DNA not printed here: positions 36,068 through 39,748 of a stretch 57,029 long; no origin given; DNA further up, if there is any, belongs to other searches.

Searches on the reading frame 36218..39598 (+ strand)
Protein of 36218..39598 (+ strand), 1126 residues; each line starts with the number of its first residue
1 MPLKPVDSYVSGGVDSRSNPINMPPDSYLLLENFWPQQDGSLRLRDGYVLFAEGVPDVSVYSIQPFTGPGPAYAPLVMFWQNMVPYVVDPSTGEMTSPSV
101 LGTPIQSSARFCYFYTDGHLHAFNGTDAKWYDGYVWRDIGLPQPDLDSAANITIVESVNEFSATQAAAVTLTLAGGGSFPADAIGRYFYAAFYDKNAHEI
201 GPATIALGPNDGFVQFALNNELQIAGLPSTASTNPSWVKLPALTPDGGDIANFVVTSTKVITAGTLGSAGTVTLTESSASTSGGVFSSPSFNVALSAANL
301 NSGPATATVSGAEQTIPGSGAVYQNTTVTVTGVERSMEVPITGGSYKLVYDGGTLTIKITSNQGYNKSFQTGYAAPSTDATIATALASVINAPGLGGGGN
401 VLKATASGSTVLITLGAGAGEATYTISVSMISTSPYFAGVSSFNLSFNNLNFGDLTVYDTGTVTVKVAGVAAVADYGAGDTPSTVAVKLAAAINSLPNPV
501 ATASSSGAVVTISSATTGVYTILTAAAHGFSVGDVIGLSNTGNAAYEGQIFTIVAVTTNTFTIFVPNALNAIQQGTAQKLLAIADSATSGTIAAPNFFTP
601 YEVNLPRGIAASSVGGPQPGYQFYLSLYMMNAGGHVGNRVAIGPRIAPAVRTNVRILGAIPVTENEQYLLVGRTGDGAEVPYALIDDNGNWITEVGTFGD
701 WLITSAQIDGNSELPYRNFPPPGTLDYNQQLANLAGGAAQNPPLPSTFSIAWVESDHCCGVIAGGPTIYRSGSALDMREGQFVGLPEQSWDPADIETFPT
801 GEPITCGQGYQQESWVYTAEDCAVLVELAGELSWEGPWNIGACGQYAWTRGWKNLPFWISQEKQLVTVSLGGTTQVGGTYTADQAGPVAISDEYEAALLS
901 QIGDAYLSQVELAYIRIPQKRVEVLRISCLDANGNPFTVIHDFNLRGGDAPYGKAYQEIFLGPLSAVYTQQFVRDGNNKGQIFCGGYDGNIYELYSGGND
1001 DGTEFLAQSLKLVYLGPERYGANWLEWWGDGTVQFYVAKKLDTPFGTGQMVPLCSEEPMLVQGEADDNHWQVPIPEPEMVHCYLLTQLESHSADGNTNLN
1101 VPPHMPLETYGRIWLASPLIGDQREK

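Call 10: search_protein_families(library=phrogs, proteins=[window:36218-39598:+], max_evalue=0.001)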
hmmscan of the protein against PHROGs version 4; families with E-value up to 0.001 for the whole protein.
window:36218-39598:+ (1126 aa): 2 families
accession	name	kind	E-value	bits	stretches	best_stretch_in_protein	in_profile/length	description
phrog_584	-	tail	7.2e-06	26.9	1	502-563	13-74/218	major tail protein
phrog_165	-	tail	0.00017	21.2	1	458-573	114-221/493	tail sheath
